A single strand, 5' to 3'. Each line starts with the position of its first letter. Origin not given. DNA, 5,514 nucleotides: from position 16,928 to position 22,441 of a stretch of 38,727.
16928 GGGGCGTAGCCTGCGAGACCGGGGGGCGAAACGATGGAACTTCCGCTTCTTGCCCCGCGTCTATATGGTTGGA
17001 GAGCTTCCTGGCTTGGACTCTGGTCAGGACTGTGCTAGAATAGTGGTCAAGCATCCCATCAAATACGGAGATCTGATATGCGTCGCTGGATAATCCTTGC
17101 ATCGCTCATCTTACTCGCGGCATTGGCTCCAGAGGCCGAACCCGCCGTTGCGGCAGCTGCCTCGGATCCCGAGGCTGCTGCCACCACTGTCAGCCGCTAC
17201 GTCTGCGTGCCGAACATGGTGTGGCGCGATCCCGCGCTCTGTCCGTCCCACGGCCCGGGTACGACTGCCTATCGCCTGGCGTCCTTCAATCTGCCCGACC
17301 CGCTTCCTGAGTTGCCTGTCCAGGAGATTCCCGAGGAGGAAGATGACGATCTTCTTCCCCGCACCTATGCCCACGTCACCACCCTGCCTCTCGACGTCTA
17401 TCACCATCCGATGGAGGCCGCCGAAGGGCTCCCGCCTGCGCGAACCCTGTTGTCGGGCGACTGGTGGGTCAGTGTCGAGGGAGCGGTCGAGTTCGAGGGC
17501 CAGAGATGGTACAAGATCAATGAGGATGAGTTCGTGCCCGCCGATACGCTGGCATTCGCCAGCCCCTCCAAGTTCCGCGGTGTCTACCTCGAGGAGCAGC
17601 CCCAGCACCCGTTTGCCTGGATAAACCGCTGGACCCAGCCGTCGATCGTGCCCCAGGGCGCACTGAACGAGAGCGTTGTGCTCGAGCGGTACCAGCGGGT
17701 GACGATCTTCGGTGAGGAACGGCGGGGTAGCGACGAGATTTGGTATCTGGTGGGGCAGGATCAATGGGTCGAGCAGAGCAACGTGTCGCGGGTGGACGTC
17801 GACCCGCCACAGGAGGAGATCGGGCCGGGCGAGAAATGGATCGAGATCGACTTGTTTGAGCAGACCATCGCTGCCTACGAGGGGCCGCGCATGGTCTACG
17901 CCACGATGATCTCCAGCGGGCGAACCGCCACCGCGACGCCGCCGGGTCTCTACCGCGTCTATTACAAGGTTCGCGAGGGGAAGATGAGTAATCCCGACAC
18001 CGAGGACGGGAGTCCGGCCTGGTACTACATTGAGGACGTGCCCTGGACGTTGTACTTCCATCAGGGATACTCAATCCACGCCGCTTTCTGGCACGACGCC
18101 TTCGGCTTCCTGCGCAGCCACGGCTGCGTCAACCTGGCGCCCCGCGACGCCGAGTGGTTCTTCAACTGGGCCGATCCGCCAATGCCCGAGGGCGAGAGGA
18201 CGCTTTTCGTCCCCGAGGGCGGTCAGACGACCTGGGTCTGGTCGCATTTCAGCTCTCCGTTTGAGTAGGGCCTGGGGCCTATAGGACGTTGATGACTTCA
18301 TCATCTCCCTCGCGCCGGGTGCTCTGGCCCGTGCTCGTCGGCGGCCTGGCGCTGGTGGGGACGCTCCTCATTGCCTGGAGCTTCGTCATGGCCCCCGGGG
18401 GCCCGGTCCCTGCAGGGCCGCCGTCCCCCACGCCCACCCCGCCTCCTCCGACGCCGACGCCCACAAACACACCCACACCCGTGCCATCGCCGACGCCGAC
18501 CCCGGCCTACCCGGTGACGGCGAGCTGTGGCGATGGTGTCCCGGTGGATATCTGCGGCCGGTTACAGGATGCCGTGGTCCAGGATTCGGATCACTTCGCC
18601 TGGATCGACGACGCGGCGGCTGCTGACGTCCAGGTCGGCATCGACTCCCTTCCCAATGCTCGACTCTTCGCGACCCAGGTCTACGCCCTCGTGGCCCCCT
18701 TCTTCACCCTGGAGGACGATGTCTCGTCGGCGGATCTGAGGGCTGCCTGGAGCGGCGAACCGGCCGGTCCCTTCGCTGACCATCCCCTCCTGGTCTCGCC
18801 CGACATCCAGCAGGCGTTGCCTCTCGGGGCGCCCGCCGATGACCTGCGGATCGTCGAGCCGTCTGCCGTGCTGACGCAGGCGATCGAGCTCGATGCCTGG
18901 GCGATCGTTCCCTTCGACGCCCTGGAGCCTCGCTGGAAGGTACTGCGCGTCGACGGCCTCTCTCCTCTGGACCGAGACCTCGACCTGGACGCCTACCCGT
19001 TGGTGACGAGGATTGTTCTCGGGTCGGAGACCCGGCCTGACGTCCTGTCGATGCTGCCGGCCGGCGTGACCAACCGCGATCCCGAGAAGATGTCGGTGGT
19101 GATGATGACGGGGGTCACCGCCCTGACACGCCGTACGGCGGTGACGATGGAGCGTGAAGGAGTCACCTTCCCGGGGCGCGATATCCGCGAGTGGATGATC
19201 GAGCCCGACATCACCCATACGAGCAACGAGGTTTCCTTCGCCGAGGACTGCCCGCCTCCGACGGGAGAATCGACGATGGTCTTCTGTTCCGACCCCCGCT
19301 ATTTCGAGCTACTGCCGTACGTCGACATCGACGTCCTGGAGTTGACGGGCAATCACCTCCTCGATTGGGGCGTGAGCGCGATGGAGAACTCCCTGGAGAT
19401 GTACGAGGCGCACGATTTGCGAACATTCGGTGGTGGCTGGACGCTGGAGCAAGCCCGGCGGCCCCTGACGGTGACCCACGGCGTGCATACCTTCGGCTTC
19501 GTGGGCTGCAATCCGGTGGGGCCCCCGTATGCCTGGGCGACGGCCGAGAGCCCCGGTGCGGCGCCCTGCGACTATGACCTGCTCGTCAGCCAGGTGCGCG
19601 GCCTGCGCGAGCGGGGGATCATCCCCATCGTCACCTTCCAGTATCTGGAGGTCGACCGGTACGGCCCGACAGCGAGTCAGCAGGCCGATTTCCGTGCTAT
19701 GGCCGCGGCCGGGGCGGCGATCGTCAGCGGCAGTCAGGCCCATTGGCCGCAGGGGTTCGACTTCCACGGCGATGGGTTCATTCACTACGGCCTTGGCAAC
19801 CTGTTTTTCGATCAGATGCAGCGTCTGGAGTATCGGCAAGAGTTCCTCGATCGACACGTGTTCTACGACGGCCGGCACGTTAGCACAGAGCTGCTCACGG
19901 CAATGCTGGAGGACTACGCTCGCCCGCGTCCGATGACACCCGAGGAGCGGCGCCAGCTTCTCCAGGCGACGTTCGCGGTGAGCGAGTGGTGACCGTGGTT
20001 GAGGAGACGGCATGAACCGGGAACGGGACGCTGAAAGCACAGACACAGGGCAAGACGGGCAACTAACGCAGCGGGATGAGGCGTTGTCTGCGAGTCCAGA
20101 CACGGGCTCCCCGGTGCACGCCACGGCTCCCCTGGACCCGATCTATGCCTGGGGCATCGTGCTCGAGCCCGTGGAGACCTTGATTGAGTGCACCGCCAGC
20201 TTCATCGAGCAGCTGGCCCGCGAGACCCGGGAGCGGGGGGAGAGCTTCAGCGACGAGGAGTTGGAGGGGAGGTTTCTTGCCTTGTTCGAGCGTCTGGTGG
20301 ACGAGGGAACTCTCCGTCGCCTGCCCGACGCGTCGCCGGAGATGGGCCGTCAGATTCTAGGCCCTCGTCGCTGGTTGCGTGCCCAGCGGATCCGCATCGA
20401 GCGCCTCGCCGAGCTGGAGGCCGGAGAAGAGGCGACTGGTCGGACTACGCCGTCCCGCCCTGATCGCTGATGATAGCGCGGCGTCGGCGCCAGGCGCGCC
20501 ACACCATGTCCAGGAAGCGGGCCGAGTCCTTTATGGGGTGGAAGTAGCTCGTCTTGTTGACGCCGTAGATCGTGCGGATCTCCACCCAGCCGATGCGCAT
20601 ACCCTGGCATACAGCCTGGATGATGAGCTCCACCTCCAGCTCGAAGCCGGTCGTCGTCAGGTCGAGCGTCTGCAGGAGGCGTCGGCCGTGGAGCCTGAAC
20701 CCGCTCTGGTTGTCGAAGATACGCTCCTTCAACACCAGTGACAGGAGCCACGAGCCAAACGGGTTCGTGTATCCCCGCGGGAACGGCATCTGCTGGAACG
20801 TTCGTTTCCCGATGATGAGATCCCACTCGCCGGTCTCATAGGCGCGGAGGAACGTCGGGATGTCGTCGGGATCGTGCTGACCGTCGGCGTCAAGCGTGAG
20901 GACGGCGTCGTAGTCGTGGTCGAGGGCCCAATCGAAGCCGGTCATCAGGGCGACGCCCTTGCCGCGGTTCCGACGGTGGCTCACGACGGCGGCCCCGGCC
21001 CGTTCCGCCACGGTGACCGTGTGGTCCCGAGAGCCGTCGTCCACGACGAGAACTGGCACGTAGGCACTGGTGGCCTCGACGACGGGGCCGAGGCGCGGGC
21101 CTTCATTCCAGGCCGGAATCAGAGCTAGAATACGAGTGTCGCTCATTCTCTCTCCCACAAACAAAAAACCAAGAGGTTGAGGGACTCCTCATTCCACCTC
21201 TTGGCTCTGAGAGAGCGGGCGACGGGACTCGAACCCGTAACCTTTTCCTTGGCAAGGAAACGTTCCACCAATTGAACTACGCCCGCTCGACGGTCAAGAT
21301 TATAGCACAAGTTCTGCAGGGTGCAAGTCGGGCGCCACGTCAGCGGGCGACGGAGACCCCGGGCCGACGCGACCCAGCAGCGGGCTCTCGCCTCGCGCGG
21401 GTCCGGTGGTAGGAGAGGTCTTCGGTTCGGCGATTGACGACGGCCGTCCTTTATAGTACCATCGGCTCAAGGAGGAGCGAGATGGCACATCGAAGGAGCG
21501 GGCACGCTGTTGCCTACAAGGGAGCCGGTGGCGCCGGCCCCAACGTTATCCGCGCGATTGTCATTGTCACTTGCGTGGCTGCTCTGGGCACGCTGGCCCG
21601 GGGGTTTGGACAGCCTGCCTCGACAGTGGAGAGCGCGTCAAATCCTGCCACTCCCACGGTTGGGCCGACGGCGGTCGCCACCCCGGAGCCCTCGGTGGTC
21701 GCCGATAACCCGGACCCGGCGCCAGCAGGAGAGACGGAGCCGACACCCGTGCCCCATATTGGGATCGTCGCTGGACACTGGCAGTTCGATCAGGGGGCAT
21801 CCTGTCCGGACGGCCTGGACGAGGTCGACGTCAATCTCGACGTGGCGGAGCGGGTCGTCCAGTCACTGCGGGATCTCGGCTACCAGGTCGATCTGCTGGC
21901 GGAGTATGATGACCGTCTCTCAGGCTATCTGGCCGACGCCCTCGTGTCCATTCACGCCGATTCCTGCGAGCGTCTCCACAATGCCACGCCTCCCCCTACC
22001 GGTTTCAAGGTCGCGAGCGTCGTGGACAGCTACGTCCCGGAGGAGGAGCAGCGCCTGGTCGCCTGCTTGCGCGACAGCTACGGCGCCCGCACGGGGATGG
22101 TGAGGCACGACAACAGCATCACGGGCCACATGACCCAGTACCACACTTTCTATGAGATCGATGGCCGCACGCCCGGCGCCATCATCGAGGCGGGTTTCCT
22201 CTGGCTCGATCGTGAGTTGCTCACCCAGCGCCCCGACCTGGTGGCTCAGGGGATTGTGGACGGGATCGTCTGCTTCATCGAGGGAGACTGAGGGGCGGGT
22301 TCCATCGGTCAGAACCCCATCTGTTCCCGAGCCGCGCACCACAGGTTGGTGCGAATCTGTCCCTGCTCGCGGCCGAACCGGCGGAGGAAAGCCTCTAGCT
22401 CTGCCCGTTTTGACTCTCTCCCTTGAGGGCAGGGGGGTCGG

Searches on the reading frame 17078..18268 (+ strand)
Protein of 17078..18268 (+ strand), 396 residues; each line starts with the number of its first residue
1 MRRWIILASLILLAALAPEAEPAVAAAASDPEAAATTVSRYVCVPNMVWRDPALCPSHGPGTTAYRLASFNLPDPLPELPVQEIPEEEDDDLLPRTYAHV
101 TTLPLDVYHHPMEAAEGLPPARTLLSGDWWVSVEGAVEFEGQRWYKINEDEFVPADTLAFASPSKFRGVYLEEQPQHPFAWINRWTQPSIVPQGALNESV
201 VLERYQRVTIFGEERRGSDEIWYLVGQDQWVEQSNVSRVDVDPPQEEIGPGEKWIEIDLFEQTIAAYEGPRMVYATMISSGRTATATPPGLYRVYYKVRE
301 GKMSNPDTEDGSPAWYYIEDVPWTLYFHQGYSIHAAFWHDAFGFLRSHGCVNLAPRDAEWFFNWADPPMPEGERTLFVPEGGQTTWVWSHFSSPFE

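Call 75: search_protein_families(library=pfam, proteins=[window:17078-18268:+], max_evalue=0.00001)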
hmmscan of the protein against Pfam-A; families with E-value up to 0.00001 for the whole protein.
window:17078-18268:+ (396 aa): 1 family
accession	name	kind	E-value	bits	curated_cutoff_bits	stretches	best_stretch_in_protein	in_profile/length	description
PF03734.19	YkuD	-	1.9e-19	71.1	23.4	1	253-367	2-140/146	L,D-transpeptidase catalytic domain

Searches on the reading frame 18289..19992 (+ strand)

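Call 75: search_protein_families(library=pfam, proteins=[window:18289-19992:+], max_evalue=0.00001)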
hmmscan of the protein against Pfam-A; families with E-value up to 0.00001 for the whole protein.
window:18289-19992:+ (567 aa): 1 family
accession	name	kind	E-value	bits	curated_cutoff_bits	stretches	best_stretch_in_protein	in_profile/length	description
PF09587.15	PGA_cap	-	4.5e-31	108.7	27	1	272-509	3-255/255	Bacterial capsule synthesis protein PGA_cap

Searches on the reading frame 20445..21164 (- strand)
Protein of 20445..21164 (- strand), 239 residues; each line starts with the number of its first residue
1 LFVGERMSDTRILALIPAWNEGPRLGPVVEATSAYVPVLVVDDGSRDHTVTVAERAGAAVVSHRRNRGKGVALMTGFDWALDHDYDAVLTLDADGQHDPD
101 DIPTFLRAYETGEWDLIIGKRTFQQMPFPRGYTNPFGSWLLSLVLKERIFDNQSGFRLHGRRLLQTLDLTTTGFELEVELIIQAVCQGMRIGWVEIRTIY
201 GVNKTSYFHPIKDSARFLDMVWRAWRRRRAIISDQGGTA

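Call 18: search_protein_families(library=pfam, proteins=[window:20445-21164:-], max_evalue=0.001)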
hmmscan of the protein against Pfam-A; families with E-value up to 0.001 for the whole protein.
window:20445-21164:- (239 aa): 2 families
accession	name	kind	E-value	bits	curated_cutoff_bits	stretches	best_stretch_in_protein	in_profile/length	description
PF00535.33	Glycos_transf_2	-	5.7e-21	75.6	23.3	1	15-134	3-128/168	Glycosyl transferase family 2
PF13641.12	Glyco_tranf_2_3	-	7.5e-05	23.3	27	1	12-115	3-117/230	Glycosyltransferase like family 2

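Call 58: search_protein_families(library=ncbifam, proteins=[window:20445-21164:-], max_evalue=0.00001)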
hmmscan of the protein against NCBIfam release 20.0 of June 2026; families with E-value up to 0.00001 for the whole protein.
window:20445-21164:- (239 aa): 8 families
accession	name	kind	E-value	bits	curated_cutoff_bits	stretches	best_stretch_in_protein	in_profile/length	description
TIGR04182.1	glyco_TIGR04182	equivalog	6.3e-29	101.3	325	1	13-224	3-217/293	S-layer glycoprotein N-glycosyltransferase AglJ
NF058614.1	PPMAGASynPpgS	equivalog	1.5e-24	86.7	370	1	15-198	5-196/226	polyprenyl-phospho-N-acetylgalactosaminyl synthase PpgS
NF041391.1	DPhHxTase_Halo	equivalog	7.3e-15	54.5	375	1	30-197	19-182/213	dolichyl-phosphate hexose transferase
NF047588.1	GlcsyltransPgfSStrep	equivalog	5.3e-11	42.3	500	1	36-167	35-167/308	glycosyltransferase PgfS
NF007986.1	PRK10714.1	equivalog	4.5e-09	35.7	529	1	36-125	39-130/316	undecaprenyl-phosphate 4-deoxy-4-formamido-L-arabinose transferase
NF041865.1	EpsU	equivalog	1.1e-06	27.9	700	1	37-119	72-150/394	exopolysaccharide biosynthesis GT2 family glycosyltransferase EpsU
NF010496.0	PRK13915.1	equivalog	1.1e-06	27.9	262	1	8-72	29-107/307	glucosyl-3-phosphoglycerate synthase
TIGR03937.1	PgaC_IcaA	equivalog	6e-06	25.5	422.3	1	11-100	46-141/407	poly-beta-1,6-N-acetyl-D-glucosamine synthase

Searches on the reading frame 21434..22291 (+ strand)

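Call 75: search_protein_families(library=pfam, proteins=[window:21434-22291:+], max_evalue=0.00001)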
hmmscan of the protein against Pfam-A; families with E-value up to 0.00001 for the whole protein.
window:21434-22291:+ (285 aa): 1 family
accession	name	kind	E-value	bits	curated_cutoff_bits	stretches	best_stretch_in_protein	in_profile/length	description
PF01520.23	Amidase_3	-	1.2e-10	42.1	27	1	109-278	1-172/174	N-acetylmuramoyl-L-alanine amidase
